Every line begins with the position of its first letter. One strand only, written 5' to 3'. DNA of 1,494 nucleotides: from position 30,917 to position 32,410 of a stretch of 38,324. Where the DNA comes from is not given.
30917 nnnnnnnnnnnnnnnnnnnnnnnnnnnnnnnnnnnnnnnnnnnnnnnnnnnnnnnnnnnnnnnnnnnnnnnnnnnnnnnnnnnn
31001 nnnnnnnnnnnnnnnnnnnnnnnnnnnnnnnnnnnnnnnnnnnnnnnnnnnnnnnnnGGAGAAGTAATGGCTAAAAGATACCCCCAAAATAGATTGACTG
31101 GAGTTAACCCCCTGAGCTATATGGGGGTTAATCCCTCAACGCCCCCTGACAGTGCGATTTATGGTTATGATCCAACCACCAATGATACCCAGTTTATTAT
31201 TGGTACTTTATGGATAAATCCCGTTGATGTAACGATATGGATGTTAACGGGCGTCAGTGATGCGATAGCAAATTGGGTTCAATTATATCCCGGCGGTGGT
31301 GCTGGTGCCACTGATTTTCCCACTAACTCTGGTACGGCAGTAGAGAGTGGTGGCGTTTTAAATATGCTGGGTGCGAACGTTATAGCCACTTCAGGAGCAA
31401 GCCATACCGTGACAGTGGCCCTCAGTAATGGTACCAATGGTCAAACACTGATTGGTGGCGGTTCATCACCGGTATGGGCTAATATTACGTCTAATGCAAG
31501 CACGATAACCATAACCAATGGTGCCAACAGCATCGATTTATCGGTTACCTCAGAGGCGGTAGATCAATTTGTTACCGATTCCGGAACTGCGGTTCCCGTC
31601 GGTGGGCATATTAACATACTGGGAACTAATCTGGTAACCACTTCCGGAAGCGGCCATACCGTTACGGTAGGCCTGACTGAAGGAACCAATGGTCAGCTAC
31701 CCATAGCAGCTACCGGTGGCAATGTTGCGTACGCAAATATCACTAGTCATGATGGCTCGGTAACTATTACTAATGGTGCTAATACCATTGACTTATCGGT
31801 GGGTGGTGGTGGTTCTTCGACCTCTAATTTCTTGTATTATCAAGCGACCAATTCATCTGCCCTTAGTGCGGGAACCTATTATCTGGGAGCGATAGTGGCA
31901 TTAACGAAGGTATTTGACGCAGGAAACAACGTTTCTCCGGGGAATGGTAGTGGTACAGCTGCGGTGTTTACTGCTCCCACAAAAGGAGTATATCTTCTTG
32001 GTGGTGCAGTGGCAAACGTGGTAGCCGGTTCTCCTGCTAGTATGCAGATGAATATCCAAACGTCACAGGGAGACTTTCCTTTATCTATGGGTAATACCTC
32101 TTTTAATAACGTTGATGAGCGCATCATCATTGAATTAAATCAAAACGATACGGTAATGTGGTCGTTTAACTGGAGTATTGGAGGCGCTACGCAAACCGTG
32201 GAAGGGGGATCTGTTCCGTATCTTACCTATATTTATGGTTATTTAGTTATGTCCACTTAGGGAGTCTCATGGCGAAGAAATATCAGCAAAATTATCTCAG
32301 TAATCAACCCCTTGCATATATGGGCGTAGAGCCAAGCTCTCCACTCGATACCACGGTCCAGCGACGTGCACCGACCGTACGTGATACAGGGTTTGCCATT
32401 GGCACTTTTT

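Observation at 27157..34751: A 7.6-kb arsenal of eight fibre-like genes built from shuffled modules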

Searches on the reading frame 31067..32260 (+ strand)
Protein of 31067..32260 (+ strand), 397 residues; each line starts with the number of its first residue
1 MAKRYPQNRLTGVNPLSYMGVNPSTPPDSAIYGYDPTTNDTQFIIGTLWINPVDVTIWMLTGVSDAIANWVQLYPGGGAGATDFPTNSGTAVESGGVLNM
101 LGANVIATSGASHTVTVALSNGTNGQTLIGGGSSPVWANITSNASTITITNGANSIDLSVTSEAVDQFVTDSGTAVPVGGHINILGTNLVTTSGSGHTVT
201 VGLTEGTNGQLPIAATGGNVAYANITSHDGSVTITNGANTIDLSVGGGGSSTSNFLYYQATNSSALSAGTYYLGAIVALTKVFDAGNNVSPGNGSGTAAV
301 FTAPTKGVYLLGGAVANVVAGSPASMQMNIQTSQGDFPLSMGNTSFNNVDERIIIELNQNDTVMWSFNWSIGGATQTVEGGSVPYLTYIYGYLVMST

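Call 5: search_protein_families(library=pfam, proteins=[window:31067-32260:+], max_evalue=1)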
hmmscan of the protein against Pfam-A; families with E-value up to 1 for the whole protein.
window:31067-32260:+ (397 aa): 1 family
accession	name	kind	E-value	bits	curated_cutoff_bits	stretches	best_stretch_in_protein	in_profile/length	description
PF10714.14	LEA_6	-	0.1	13.2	27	1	75-96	54-75/86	Late embryogenesis abundant protein 18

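Call 6: search_protein_families(library=phrogs, proteins=[window:31067-32260:+], max_evalue=0.1)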
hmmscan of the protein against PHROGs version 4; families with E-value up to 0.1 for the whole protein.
window:31067-32260:+ (397 aa): 0 families

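Call 12: search_dna_similar(query=window:31067-32260:+, collection=phages, mode=protein, max_rows=15, max_evalue=0.01)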
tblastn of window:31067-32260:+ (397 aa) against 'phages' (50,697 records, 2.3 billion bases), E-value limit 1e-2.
No match.

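Call 13: find_homologous_proteins(query=window:31067-32260:+, max_evalue=0.001)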
Query window:31067-32260:+ (397 aa): 180 proteins with E <= 0.001 among 8000 candidates; the best 120 are listed.
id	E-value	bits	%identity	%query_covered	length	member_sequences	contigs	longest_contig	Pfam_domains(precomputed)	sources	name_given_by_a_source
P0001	7.0e-235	797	100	95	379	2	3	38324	-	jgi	jgi:hypothetical protein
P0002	4.9e-141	488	63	95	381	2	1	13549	-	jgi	jgi:hypothetical protein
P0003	7.4e-126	438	59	99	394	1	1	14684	-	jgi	jgi:hypothetical protein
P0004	5.2e-120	419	54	99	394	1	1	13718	-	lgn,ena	-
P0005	1.7e-110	388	53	100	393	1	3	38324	-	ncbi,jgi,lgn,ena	jgi:hypothetical protein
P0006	6.6e-109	383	52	99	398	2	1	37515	-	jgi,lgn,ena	-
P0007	1.7e-101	358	51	99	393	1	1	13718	-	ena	-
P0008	1.1e-97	346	50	95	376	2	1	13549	-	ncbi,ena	-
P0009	1.6e-97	345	49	99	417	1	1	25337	-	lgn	-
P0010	1.1e-96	342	57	79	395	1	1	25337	-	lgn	-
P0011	1.5e-93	332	50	61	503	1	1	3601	-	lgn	-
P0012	1.3e-81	293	46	99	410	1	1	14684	-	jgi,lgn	jgi:hypothetical protein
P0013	1.9e-75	273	43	99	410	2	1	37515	-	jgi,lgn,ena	-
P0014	8.7e-74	267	36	98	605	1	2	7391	-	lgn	-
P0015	1.4e-72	263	37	97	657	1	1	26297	-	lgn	-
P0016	1.0e-70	257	45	61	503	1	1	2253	PF00386.28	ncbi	-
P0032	9.7e-52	194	38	49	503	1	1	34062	-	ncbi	-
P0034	5.5e-49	185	38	77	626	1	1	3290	PF00386.28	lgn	-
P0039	1.5e-45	174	44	80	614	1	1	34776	-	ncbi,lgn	-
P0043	6.5e-45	172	43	76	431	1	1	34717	-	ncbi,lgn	-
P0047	5.8e-43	166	34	100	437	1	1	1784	PF00386.28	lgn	-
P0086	1.0e-33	135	40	62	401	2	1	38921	-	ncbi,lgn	-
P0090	8.8e-33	132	39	75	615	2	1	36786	PF00386.28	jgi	jgi:hypothetical protein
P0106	8.8e-26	109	32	78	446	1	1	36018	PF00386.28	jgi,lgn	jgi:hypothetical protein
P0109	5.0e-24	103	26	97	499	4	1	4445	PF00386.28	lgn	-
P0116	7.1e-22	96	49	27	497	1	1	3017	PF00386.28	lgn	-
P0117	8.4e-22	96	55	22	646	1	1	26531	-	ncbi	-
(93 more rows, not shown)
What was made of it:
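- On C1q/TNF-like jelly-roll domain (Pfam PF00386 C1q): Some homologues in the database do carry PF00386 (call 13).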

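Call 14: list_cluster_members(proteins=[P0005, P0039, P0086, P0032, P0043, P0016, P0117])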
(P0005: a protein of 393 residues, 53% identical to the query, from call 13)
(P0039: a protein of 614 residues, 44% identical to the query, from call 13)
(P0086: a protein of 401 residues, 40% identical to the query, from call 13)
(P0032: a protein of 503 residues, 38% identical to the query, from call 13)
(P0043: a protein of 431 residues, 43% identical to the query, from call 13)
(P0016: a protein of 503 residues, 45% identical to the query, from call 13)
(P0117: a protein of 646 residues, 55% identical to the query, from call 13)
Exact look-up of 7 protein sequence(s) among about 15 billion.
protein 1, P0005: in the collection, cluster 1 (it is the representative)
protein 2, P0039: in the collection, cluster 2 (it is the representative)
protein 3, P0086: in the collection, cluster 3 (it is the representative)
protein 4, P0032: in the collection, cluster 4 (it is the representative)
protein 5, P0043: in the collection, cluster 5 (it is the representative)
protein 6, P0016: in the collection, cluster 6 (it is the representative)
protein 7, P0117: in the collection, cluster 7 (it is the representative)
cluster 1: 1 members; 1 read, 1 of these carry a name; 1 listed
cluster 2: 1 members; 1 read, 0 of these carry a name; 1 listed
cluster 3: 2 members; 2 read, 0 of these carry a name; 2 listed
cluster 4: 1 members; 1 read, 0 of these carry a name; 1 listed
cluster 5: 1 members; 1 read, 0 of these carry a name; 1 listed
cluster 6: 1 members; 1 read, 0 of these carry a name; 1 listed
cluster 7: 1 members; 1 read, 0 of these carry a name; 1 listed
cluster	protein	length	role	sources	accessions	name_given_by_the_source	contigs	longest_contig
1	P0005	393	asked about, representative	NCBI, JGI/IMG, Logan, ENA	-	hypothetical protein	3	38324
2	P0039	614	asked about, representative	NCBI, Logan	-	-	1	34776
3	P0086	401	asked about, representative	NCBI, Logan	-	-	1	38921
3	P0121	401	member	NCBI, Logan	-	-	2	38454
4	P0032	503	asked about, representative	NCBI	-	-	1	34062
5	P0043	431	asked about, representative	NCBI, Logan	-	-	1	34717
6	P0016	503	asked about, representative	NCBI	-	-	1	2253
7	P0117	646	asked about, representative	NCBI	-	-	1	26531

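Call 15: find_encoding_contigs(protein=P0006, flank=10000, max_places=3)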
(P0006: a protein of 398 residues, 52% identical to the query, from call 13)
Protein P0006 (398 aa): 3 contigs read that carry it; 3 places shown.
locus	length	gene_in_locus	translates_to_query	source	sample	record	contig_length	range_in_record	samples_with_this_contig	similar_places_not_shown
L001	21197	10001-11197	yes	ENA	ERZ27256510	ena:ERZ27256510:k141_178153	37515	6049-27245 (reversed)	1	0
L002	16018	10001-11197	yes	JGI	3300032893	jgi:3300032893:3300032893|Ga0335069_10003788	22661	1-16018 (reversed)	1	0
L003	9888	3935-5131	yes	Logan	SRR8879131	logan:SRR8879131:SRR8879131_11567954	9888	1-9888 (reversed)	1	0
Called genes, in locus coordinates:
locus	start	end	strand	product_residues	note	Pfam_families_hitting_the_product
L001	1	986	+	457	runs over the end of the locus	-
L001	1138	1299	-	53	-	-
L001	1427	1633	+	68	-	-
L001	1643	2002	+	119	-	-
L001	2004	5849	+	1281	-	PF13884:Peptidase_S74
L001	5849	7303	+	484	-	-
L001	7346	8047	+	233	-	-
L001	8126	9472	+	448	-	PF00386:C1q (weak)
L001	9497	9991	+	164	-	-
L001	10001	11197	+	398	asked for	-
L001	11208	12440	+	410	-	-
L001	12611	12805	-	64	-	-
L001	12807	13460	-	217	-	PF04404:ERF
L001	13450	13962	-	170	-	PF04404:ERF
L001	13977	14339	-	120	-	-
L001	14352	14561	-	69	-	-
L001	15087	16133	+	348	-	PF13545:HTH_Crp_2 (weak)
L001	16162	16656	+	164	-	PF05866:RusA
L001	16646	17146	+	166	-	-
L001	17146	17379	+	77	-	PF00376:MerR, PF12728:HTH_17, PF13411:MerR_1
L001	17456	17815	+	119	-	-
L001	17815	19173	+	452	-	-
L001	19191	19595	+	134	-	-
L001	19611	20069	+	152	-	PF13539:Peptidase_M15_4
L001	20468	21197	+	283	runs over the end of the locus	-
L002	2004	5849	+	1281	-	PF13884:Peptidase_S74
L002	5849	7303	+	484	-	-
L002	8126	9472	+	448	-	PF00386:C1q (weak)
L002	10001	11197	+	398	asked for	-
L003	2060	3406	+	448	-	PF00386:C1q (weak)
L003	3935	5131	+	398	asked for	-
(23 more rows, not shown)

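Call 16: find_encoding_contigs(protein=P0005, flank=10000, max_places=4)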
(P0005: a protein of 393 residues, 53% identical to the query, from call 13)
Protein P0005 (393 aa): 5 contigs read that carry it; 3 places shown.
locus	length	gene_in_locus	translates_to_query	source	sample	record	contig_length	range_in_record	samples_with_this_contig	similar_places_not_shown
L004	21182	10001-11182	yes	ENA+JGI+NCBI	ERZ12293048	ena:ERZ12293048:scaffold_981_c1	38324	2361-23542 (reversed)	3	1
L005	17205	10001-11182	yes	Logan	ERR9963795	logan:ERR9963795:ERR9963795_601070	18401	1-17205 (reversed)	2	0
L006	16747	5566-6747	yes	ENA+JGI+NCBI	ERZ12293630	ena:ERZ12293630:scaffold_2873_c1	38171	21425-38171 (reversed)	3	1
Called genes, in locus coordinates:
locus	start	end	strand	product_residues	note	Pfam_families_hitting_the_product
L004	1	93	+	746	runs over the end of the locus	-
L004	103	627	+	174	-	-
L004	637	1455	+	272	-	-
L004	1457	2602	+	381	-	-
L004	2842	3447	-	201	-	PF01807:Zn_ribbon_DnaG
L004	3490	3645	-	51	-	-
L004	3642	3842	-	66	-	-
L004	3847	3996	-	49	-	-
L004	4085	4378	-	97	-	PF21716:dnstrm_HI1420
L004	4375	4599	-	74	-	-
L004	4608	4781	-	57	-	PF05534:HicB (weak)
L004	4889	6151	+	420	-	-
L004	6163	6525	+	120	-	-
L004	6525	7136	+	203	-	-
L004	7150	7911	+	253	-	-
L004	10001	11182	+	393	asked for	-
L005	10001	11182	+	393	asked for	-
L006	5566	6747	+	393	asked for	-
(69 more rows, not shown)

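Call 24: find_related_loci(query=A1, collection=viral_contigs, flank=10000)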
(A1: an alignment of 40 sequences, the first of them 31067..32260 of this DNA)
Query A1 (397 aa) in viral_contigs; peptide patterns used: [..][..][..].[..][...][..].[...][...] (x = any residue, [..] = any of these).
326 stretches matched a pattern; 194 encode a relative of the query (tblastn E <= 1e-3); the best 80 are kept; 79 distinct loci.
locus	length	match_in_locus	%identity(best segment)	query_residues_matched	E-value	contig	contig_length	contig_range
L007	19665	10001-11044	40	3-311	1e-56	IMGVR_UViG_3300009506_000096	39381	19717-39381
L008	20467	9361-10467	40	4-333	3e-56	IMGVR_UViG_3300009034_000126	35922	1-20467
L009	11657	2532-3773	39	8-396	4e-52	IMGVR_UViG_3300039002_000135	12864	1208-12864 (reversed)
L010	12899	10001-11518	43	9-269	5e-50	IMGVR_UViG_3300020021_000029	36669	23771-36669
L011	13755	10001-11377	43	7-312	8e-50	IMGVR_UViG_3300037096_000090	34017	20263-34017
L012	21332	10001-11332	35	9-394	1e-47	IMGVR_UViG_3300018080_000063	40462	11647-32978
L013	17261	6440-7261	38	1-244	2e-42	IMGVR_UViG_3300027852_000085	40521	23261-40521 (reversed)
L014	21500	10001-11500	36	9-333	6e-41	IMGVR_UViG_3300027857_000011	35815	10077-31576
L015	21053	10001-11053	39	1-311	7e-41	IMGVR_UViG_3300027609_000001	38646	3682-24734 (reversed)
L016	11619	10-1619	38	4-337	5e-40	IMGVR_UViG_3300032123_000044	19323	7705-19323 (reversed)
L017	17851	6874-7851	39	10-309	5e-39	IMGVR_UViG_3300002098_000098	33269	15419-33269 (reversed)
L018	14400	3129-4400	34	1-394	1e-38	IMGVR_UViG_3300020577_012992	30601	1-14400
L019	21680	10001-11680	42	8-396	2e-36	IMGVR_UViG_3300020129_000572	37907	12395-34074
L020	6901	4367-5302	35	9-309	4e-35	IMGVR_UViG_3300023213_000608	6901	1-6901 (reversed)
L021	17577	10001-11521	37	11-248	9e-35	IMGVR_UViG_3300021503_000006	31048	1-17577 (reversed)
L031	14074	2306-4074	34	1-394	2e-28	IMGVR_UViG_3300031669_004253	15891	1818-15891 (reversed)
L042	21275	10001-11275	43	3-247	2e-24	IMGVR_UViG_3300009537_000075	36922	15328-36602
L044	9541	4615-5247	37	9-201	3e-20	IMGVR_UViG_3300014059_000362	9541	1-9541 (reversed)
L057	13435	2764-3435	33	8-244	4e-16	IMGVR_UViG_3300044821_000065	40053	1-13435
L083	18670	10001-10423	35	124-243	2e-12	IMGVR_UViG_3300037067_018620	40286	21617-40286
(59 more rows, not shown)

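Call 28: predict_structure(alignment_id=A1)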
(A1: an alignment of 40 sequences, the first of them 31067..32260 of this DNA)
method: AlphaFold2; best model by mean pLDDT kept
length: 397 residues; sequences in the alignment: 40
mean_pLDDT: 71.3   pTM: 0.43
mean pLDDT of the five models: 71.3, 70.1, 69.9, 68.0, 67.6
residues with pLDDT >= 90: 118; 70-90: 61; 50-70: 165; < 50: 53
segments of 3 or more residues with pLDDT < 50: 1-14, 17-22, 96-103, 151-153, 180-186, 214-217, 236-240, 246-248
pLDDT, mean of each block of 10 residues (from residue 1): 38 44 67 93 90 89 89 66 60 49 53 59 63 62 58 54 57 62 50 66 60 54 55 50 52 92 91 96 94 96 95 82 73 88 60 93 90 78 92 94
secondary structure, 60 per line:
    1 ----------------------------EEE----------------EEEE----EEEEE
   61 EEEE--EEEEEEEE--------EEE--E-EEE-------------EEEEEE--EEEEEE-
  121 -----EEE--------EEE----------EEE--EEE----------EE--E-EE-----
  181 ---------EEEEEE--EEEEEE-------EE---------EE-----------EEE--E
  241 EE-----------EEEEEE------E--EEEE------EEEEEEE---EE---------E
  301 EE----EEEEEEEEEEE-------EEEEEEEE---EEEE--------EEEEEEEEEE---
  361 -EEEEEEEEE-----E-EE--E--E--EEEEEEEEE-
elements in order: E29-31 E48-51 E56-64 E67-74 E83-85 E90-92 E106-111 E114-119 E126-128 E137-139 E150-152 E155-157 E190-195 E198-203 E235-237 E240-242 E254-259 E269-272 E279-285 E300-302 E307-317 E325-332 E336-339 E348-357 E362-370 E388-396
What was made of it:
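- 31067..32260 (+): Fibre 3: head A, two 84-aa shaft units, C1q/TNF-like tip Y (aa 250-397, nt 31814-32257). AF2 pLDDT above 90 for A (aa 30-75) and Y (call 28).
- On C1q/TNF-like jelly-roll domain (Pfam PF00386 C1q): AF2 model of 31067 aa 250-397, pLDDT above 90 (call 28).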

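Call 31: fold_search(model_id=the predicted structure, library=pdb)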
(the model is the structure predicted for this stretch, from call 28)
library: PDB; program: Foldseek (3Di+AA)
matches with E <= 10: 1837; with E <= 0.001: 128
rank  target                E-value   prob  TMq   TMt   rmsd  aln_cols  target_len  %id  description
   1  4qql_C                9.8e-07  1.00  0.27  0.74   4.2       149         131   15  Crystal structure of C1QL3 in P1 space group (released 2015-04-22)
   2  5ybz_C                9.8e-07  1.00  0.27  0.73   4.2       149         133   15  High resolution structure of complement C1q-like protein 3 C1q domain (released 2018-10-03)
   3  4qqo                  1.1e-06  1.00  0.27  0.74   4.2       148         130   14  Crystal structure of C1QL3 mutant D205A (released 2015-04-22)
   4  9lkk_D                1.1e-06  1.00  0.27  0.73   4.3       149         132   17  Crystal structure of C1ql1-gC1q hexamer (released 2025-12-17)
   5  4qq2_C                1.2e-06  1.00  0.27  0.73   4.3       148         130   16  Crystal structure of C1QL1 (released 2015-04-15)
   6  8vwy_E                1.2e-06  1.00  0.25  0.67   5.2       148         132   14  Complex structure of mouse C1ql3 with BAI3 (released 2025-02-05)
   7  4oum                  1.3e-06  1.00  0.28  0.75   4.3       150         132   12  Crystal structure of human Caprin-2 C1q domain (released 2014-10-29)
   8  9lkk_F                1.4e-06  1.00  0.27  0.72   4.3       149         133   17  Crystal structure of C1ql1-gC1q hexamer (released 2025-12-17)
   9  4oul_B                1.6e-06  1.00  0.28  0.75   4.4       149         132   14  Crystal structure of human Caprin-2 C1q domain (released 2014-10-29)
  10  4qqh                  1.7e-06  1.00  0.28  0.78   3.5       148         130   16  Crystal structure of C1QL3 in space group H32 (released 2015-04-15)
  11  5ybz_A                2.0e-06  1.00  0.25  0.65   5.3       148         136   14  High resolution structure of complement C1q-like protein 3 C1q domain (released 2018-10-03)
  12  4qpy_B                2.1e-06  1.00  0.26  0.69   5.3       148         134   14  Crystal structure of C1QL2 (released 2015-04-15)
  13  4ous                  2.4e-06  1.00  0.26  0.71   4.7       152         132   16  Crystal structure of zebrafish Caprin-2 C1q domain (released 2014-10-29)
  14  9lkk_C                2.7e-06  1.00  0.27  0.74   4.2       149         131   17  Crystal structure of C1ql1-gC1q hexamer (released 2025-12-17)
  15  4qqp                  2.9e-06  1.00  0.27  0.75   3.9       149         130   15  Crystal structure of C1QL3 mutant D207A (released 2015-04-15)
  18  1u5z                  4.4e-06  1.00  0.27  0.70   3.7       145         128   13  The Crystal structure of murine APRIL, pH 8.5 (released 2004-10-12)
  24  1u5y_D                6.3e-06  1.00  0.27  0.70   3.8       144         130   12  Crystal structure of murine APRIL, pH 8.0 (released 2004-10-12)
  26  1u5y_A                7.0e-06  1.00  0.27  0.66   4.1       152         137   11  Crystal structure of murine APRIL, pH 8.0 (released 2004-10-12)
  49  1u5x                  6.1e-05  1.00  0.25  0.65   4.4       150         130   13  Crystal structure of murine APRIL at pH 5.0 (released 2004-10-12)
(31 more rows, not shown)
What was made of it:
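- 31067..32260 (+): Foldseek: C1QL3, C1QL1, Caprin-2, APRIL, E about 1e-6, TM 0.73-0.80 (call 31).
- On C1q/TNF-like jelly-roll domain (Pfam PF00386 C1q): Foldseek against PDB: C1QL1/3, Caprin-2, Cbln, APRIL, EDA, with E about 1e-6 and target TM 0.73-0.80 (call 31).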

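Call 38: find_related_loci(query=A2, collection=genome_contigs, flank=10000)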
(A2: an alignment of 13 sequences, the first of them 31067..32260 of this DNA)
Query A2 (397 aa) in genome_contigs; peptide patterns used: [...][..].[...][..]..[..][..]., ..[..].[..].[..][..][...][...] (x = any residue, [..] = any of these).
45 stretches matched a pattern; 6 encode a relative of the query (tblastn E <= 1e-3); 5 distinct loci.
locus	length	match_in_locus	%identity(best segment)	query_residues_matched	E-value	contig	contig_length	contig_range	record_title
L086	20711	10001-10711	49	119-247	4e-11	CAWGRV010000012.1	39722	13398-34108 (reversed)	MAG: uncultured Nitrosopumilaceae archaeon isolate MFD06435.bin.2.96 genome assembly, contig: contig_135638, whole genom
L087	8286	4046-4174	56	203-245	6e-8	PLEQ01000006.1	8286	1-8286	MAG: Deltaproteobacteria bacterium isolate bog_1112 73.20110800_S3S.83_contig_63346, whole genome shotgun sequence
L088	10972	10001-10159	44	194-247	1e-5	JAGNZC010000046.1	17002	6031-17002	MAG: Crocinitomicaceae bacterium isolate Go_Eff_bin_205 Go_Eff_6510_length_17002_cov_6.768119, whole genome shotgun sequ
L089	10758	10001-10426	32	108-244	3e-5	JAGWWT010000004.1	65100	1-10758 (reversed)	MAG: Patescibacteria group bacterium isolate REEB45 contig-150_407, whole genome shotgun sequence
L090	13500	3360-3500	43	199-245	2e-4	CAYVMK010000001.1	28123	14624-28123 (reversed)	MAG TPA_asm: uncultured Desulfonema sp. isolate binchicken_co220_146 genome assembly, contig: NODE_976_length_28123_cov_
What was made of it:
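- Tried and rejected: These look like mis-binned phage contigs (call 38).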
